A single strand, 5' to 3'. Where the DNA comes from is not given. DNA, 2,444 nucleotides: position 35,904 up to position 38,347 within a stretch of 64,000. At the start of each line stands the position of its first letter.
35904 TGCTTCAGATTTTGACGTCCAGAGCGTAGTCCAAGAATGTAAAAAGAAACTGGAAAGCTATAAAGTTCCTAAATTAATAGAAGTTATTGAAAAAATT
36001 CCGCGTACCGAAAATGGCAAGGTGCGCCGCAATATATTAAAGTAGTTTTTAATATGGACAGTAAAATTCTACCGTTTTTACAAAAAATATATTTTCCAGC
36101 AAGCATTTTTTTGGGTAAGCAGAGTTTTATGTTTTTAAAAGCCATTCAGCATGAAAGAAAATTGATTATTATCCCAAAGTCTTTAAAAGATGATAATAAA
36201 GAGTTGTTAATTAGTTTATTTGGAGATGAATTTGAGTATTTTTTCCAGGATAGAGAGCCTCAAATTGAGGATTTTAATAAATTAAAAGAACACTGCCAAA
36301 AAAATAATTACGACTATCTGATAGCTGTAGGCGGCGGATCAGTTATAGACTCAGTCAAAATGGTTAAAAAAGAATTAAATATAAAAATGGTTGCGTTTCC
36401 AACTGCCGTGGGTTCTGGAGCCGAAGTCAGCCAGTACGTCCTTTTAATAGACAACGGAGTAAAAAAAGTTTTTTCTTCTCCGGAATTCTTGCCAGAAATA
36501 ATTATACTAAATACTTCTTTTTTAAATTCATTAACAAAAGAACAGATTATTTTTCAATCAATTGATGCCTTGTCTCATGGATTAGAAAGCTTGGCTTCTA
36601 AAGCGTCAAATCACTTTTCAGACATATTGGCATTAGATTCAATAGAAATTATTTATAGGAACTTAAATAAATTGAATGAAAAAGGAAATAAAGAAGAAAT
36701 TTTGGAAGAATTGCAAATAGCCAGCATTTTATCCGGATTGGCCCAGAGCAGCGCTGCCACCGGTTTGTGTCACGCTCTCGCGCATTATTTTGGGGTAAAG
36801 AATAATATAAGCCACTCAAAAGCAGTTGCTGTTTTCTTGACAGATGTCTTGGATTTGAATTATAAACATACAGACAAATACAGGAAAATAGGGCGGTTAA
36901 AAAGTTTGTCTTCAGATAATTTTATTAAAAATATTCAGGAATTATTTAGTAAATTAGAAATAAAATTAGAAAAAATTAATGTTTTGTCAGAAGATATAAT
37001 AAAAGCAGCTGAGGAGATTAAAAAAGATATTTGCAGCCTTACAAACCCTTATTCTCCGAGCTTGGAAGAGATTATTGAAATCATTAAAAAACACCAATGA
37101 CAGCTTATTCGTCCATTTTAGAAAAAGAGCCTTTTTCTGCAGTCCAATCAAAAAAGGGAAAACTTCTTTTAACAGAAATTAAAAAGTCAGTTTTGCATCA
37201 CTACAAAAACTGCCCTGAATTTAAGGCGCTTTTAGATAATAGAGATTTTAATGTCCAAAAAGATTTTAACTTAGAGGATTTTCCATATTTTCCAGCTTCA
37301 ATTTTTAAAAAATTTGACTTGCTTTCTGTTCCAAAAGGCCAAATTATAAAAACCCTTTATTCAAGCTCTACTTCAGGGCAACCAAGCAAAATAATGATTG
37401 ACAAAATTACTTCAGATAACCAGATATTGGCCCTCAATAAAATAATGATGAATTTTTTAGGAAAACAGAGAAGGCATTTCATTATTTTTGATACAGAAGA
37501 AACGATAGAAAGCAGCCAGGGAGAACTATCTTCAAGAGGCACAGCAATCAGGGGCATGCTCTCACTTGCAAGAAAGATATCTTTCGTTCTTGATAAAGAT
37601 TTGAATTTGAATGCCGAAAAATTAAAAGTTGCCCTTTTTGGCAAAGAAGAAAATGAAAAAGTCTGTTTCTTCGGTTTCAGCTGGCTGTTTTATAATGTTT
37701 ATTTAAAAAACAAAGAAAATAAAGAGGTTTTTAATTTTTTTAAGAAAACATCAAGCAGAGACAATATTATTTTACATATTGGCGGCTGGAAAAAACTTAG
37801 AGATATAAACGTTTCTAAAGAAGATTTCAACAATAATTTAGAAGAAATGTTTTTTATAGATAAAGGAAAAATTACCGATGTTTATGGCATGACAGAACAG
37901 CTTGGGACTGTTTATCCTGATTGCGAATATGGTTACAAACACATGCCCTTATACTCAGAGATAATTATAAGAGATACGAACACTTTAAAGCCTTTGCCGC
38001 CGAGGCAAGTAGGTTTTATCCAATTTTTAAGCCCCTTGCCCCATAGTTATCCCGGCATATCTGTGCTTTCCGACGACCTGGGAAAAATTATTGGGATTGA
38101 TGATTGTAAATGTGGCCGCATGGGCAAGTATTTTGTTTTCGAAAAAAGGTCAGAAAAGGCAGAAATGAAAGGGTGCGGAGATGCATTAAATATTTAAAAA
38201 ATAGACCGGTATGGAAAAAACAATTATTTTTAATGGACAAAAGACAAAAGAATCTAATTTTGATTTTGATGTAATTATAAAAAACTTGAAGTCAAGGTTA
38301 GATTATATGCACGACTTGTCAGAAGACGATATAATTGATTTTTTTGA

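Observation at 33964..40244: Self-contained ACP-dependent acyl activation/reduction module nested in the sugar cluster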

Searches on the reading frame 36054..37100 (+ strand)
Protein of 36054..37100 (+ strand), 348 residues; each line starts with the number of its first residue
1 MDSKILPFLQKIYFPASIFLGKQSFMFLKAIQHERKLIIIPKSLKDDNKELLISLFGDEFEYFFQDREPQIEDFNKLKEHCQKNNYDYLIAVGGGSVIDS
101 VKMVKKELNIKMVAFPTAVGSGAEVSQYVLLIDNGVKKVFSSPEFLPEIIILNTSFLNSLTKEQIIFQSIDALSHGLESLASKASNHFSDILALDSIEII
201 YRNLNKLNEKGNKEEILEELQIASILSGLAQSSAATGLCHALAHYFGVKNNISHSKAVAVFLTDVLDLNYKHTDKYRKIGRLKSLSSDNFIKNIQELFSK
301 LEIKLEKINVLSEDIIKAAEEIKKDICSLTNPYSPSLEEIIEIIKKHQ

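Call 3: search_protein_families(library=pfam, proteins=[window:36054-37100:+], max_evalue=0.01)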
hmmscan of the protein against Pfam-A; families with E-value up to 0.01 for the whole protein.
window:36054-37100:+ (348 aa): 4 families
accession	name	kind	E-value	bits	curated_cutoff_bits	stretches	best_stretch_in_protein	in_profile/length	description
PF25137.1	ADH_Fe_C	-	2.9e-32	112.4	27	1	168-346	4-192/194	Fe-containing alcohol dehydrogenase family, C-terminal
PF00465.25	Fe-ADH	-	5.6e-19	68.8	31.3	1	28-153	18-167/168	Iron-containing alcohol dehydrogenase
PF13685.12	Fe-ADH_2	-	1.4e-11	45.1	28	1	65-156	54-144/149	Iron-containing alcohol dehydrogenase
PF00365.25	PFK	-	0.0016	18.3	30.9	1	72-119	78-125/277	Phosphofructokinase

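Call 4: search_protein_families(library=ncbifam, proteins=[window:36054-37100:+], max_evalue=0.01)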
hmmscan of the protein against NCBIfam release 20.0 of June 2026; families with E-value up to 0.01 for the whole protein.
window:36054-37100:+ (348 aa): 20 families
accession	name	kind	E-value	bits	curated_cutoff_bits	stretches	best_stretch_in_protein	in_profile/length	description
NF041833.1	Fe_ADH_ErcA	equivalog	9.9e-44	150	550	1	68-345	70-379/382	alcohol dehydrogenase-like regulatory protein ErcA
NF010378.0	PRK13805.1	equivalog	2e-38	131.8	951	2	104-282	589-770/872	bifunctional acetaldehyde-CoA/alcohol dehydrogenase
TIGR02638.1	lactal_redase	equivalog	1e-36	126.6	523.15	2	107-343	128-378/379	lactaldehyde reductase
NF007911.0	PRK10624.1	equivalog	1.3e-36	126.4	537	2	107-346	129-380/382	lactaldehyde reductase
NF011998.0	PRK15454.1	equivalog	2.6e-34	118.6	556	1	109-344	148-391/395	ethanolamine utilization ethanol dehydrogenase EutG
TIGR03405.1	Phn_Fe-ADH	equivalog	7.7e-33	113.7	423.7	2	108-306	125-325/355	iron-containing alcohol dehydrogenase PsrA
NF058672.1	4HyButDHCUPNE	equivalog_domain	7.9e-30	104.3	500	1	111-345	132-375/378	4-hydroxybutyrate dehydrogenase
NF053866.1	CholDhdGbsBBac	equivalog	1e-25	90.2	550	1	112-340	142-383/392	choline dehydrogenase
NF007363.0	PRK09860.1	equivalog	1.1e-23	84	581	1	89-345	109-380/383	L-threonine dehydrogenase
NF050025.1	SulfAcetaldRedSarD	equivalog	4e-19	68.7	700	1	109-290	129-313/385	sulfoacetaldehyde reductase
NF041822.1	daptide_DH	equivalog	3.5e-12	45.9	300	1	110-234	105-232/363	daptide-type RiPP biosynthesis dehydogenase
NF002022.0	PRK00843.1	equivalog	4.1e-11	42.4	413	1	12-128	8-130/350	NAD(P)-dependent glycerol-1-phosphate dehydrogenase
NF006941.0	PRK09423.1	subfamily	6.5e-10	38.4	336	1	67-182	66-182/367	glycerol dehydrogenase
NF011717.0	PRK15138.1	equivalog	5.9e-09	35.5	645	2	109-278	132-303/387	alcohol dehydrogenase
NF053832.1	GlycoaldRedHalo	equivalog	1.9e-07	30.6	550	1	68-161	67-161/363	glycolaldehyde reductase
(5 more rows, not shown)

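Call 41: search_solved_structures(query=window:36054-37100:+, max_evalue=1e-15)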
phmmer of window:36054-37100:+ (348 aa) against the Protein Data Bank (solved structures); distinct sequences matched with E-value up to 1e-15: 23.
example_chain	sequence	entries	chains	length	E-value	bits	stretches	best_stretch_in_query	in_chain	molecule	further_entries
8zrl_A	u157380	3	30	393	1.6e-26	96.5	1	89-346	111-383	NAD-dependent methanol dehydrogenase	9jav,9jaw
6c75_A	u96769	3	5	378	1.7e-26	96.5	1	108-345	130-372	Alcohol dehydrogenase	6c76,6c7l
1vhd_A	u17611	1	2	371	1.4e-25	93.4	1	11-309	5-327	alcohol dehydrogenase, iron-containing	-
1o2d_A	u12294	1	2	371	1.8e-25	93.1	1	11-309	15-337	Alcohol dehydrogenase, iron-containing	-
3zdr_A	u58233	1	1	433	5.5e-24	88.2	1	109-324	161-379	ALCOHOL DEHYDROGENASE DOMAIN OF THE BIFUNCTIONAL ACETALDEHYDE DEHYDROGENASE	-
13he_A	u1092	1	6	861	5.6e-24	88.2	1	112-326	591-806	Aldehyde-alcohol dehydrogenase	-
8uhw_A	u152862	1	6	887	6e-24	88.1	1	112-326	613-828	Aldehyde-alcohol dehydrogenase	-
9knp_A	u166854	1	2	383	4.1e-23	85.3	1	107-343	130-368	375aa long hypothetical alchol dehydrogenase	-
6scg_A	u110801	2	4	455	7.3e-22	81.2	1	103-270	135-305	Aldehyde-alcohol dehydrogenase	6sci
9ldl_C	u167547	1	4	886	1.2e-21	80.6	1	91-274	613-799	Aldehyde dehydrogenase family protein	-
1rrm_A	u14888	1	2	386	5.3e-21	78.4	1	109-343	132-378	Lactaldehyde reductase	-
7qnj_AAA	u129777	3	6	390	5.4e-21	78.4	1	109-343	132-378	Lactaldehyde reductase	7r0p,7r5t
2bi4_A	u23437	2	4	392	5.7e-21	78.3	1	109-343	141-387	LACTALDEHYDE REDUCTASE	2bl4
7qlg_AAA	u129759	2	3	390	5.8e-21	78.3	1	109-343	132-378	Lactaldehyde reductase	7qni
7qlq_AAA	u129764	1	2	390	5.8e-21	78.3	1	109-343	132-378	Lactaldehyde reductase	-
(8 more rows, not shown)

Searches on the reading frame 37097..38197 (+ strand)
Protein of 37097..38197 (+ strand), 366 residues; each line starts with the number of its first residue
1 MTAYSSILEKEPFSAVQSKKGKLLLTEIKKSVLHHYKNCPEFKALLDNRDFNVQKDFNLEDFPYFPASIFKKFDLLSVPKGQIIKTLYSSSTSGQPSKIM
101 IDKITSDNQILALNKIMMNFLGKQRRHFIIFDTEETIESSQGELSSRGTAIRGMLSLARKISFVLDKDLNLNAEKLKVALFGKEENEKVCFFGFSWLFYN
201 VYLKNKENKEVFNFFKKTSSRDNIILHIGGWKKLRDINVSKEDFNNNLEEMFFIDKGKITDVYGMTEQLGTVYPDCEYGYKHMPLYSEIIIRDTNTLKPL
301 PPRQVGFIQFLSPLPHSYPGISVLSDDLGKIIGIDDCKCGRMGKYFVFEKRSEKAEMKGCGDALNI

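Call 3: search_protein_families(library=pfam, proteins=[window:37097-38197:+], max_evalue=0.01)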
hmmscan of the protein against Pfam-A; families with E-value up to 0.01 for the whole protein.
window:37097-38197:+ (366 aa): 2 families
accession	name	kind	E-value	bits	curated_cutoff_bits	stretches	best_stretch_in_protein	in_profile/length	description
PF04443.18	LuxE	-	2.3e-66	224.7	24.9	1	7-365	21-387/391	Acyl-protein synthetase, LuxE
PF00501.34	AMP-binding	-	0.0073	15.6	29.9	0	254-308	312-372/384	AMP-binding enzyme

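Call 4: search_protein_families(library=ncbifam, proteins=[window:37097-38197:+], max_evalue=0.01)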
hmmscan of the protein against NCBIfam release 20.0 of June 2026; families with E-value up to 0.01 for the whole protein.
window:37097-38197:+ (366 aa): 3 families
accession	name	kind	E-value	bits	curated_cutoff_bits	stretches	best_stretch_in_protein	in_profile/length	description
NF052244.1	LCFA_lig_LuxE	equivalog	4.7e-25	88.3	550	1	14-361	23-359/367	long-chain-fatty-acid--protein ligase LuxE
NF045666.1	DVU1553_fam_AMP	equivalog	1.5e-05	24.2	300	0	25-155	28-161/331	DVU_1553 family AMP-dependent CoA ligase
TIGR02155.1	PA_CoA_ligase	equivalog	0.00017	20.2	646.3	1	17-101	5-95/422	phenylacetate--CoA ligase PaaK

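Call 37: search_solved_structures(query=window:37097-38197:+, max_evalue=0.001, show_alignments=1)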
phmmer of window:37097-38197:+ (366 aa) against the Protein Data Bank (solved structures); distinct sequences matched with E-value up to 0.001: 1.
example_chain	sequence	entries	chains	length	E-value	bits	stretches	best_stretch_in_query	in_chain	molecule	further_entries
7xc6_E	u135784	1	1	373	1e-20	77.4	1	24-361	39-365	LuxE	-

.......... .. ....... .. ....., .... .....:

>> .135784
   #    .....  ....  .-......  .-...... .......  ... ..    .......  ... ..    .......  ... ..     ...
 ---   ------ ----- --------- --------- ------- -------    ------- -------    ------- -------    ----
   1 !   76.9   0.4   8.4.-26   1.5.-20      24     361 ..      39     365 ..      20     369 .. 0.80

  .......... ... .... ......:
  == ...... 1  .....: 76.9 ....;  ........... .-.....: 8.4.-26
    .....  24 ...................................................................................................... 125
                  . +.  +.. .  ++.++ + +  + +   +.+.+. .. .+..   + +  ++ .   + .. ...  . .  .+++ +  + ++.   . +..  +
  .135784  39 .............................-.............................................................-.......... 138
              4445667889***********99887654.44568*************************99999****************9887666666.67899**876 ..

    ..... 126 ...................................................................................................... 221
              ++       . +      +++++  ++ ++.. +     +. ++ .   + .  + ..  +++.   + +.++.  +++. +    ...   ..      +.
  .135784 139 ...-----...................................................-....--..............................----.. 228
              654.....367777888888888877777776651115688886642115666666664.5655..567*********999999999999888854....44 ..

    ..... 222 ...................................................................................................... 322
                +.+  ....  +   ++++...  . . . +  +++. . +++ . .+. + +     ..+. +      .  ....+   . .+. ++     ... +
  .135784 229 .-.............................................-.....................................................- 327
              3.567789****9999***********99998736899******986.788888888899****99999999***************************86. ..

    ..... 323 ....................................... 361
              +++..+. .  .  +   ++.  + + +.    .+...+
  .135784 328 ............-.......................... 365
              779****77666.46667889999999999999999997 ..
